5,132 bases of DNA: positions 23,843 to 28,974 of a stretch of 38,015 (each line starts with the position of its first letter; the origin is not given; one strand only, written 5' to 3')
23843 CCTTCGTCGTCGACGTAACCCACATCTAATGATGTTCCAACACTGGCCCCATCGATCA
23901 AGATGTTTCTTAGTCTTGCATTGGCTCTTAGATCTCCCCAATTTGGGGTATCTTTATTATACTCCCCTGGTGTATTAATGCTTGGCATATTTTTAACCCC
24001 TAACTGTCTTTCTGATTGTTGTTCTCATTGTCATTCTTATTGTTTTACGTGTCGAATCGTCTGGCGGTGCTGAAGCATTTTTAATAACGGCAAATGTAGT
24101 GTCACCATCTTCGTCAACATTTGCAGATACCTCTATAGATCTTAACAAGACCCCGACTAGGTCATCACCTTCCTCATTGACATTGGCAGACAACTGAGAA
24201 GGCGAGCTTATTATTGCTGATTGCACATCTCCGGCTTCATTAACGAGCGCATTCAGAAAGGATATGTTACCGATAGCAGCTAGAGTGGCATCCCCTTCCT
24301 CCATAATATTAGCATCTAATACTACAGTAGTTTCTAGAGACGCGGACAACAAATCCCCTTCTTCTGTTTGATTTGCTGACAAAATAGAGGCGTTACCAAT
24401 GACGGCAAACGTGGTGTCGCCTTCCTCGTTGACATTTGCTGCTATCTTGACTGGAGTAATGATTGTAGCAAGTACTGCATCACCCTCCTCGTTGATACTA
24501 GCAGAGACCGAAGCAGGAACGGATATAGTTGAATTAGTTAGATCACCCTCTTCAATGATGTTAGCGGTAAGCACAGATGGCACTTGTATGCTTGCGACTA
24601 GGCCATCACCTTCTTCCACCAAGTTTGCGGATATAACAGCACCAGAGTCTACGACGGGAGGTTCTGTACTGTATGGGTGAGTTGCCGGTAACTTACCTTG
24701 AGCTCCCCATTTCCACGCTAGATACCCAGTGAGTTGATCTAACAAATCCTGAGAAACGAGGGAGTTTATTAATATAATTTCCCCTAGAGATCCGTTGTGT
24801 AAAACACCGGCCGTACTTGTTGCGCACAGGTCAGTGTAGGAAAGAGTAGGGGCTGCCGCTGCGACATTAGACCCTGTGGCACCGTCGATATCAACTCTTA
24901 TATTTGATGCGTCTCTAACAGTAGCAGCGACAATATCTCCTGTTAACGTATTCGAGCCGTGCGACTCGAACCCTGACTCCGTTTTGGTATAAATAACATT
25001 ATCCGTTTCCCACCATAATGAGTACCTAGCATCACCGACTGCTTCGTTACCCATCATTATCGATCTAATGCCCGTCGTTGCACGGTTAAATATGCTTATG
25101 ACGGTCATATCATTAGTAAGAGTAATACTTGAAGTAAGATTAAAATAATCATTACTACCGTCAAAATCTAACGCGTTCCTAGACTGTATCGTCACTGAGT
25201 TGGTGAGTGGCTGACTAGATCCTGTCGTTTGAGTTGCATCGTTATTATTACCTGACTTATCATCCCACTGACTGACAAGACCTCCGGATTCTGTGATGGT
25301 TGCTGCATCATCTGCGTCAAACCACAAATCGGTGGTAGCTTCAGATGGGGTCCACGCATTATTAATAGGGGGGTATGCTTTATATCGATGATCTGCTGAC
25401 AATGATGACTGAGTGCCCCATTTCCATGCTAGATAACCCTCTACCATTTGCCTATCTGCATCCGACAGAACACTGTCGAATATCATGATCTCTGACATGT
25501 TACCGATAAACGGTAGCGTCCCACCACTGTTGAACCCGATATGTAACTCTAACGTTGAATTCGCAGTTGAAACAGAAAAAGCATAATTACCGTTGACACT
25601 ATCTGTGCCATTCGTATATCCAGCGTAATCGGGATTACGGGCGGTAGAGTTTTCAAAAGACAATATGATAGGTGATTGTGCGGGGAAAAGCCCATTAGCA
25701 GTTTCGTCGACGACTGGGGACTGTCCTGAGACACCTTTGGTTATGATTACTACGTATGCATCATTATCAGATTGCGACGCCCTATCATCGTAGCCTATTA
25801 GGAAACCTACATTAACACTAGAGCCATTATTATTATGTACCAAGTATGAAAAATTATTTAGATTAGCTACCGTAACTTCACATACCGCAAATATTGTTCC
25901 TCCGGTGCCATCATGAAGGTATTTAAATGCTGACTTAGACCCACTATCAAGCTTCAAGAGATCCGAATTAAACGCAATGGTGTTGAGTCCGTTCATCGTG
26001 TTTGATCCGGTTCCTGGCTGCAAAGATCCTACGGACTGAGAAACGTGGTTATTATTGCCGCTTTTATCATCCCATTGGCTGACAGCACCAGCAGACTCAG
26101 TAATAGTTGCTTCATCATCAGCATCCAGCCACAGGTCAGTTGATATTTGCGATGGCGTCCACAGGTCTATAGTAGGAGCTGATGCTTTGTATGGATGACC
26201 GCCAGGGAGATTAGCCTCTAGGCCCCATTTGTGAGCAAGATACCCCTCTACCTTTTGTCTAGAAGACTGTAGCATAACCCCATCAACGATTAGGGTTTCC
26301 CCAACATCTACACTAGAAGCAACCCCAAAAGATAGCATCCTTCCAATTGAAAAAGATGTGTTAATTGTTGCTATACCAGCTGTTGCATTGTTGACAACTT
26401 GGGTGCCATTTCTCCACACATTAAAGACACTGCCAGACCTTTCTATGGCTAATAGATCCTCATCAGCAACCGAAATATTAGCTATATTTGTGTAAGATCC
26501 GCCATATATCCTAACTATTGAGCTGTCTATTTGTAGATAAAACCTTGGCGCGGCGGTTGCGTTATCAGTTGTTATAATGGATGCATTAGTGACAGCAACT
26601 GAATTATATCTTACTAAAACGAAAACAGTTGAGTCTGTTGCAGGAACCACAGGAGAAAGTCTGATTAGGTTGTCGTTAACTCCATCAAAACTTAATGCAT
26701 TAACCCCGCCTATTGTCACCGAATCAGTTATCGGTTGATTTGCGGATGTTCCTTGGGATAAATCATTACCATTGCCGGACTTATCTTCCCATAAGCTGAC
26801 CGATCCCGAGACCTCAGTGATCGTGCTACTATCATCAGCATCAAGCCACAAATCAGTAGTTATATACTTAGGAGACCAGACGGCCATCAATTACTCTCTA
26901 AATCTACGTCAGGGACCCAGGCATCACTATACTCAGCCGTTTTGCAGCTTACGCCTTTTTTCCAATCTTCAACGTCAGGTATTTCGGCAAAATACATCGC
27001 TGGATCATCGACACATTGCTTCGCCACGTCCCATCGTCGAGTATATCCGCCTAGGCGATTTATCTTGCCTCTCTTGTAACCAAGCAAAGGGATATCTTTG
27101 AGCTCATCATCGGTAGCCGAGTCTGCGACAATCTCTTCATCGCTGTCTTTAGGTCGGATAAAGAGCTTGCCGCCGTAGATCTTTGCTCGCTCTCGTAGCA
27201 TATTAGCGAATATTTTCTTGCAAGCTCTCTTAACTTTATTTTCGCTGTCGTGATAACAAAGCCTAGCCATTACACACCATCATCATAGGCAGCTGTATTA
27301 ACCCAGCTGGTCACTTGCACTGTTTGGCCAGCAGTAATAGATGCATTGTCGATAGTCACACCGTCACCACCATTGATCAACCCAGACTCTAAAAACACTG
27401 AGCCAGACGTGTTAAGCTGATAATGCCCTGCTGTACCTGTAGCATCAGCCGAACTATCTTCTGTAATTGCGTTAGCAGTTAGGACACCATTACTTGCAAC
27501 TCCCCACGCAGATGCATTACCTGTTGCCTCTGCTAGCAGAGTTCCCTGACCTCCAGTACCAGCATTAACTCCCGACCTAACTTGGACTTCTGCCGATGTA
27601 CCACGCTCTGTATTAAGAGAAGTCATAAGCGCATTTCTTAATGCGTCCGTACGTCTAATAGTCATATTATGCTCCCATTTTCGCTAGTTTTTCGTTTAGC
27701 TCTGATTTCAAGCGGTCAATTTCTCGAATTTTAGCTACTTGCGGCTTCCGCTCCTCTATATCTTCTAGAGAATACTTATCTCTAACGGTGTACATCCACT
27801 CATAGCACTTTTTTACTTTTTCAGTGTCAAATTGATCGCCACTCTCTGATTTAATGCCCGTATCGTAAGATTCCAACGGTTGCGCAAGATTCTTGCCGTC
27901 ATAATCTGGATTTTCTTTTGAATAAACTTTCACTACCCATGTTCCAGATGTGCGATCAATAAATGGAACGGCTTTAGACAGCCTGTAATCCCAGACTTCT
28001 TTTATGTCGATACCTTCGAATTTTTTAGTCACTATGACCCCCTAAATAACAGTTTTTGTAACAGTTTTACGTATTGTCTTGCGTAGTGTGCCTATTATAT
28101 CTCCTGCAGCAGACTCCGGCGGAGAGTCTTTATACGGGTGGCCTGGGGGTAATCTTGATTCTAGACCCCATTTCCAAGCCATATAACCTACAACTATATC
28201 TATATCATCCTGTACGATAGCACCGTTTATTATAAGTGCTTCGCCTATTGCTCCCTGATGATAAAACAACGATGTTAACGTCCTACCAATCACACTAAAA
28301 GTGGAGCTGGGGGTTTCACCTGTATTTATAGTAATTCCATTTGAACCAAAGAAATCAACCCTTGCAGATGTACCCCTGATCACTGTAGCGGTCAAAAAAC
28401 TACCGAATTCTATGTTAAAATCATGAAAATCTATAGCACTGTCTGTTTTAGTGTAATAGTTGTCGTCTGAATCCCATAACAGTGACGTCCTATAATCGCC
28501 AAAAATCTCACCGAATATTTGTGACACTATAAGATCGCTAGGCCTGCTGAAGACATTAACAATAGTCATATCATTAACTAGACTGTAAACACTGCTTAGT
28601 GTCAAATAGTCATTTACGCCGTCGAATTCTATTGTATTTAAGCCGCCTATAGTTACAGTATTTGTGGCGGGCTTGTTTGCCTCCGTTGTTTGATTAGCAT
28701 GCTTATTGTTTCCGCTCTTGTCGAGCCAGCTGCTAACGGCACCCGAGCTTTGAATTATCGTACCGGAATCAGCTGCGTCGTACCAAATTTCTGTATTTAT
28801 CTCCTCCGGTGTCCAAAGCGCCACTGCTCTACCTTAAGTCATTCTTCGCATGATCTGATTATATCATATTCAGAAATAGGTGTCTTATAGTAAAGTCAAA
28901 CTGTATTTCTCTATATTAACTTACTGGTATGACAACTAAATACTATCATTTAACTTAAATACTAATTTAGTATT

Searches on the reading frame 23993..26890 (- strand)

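Call 55: search_protein_families(library=phrogs, proteins=[window:23993-26890:-], max_evalue=0.001)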
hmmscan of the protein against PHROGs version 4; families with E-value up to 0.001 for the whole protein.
window:23993-26890:- (965 aa): 3 families
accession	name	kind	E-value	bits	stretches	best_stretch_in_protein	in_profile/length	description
phrog_10356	-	head and packaging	9.2e-78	263.2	3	242-509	378-639/852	virion structural protein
phrog_11772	-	unknown function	4.2e-13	50.4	0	521-565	35-78/246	-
phrog_30719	-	unknown function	0.00092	20.4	0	536-552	17-33/91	-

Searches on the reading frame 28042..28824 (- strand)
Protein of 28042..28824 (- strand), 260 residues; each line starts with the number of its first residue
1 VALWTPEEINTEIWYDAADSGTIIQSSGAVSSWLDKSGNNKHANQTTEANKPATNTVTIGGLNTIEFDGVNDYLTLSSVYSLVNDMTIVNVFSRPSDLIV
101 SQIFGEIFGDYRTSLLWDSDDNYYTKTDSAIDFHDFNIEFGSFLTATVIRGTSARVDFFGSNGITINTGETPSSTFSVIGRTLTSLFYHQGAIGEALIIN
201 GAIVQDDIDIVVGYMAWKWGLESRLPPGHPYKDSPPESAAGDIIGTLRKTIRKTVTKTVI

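Call 55: search_protein_families(library=phrogs, proteins=[window:28042-28824:-], max_evalue=0.001)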
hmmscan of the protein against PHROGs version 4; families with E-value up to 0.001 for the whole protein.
window:28042-28824:- (260 aa): 1 family
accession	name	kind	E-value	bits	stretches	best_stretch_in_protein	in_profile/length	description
phrog_10356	-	head and packaging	6e-25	88.5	1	3-236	379-638/852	virion structural protein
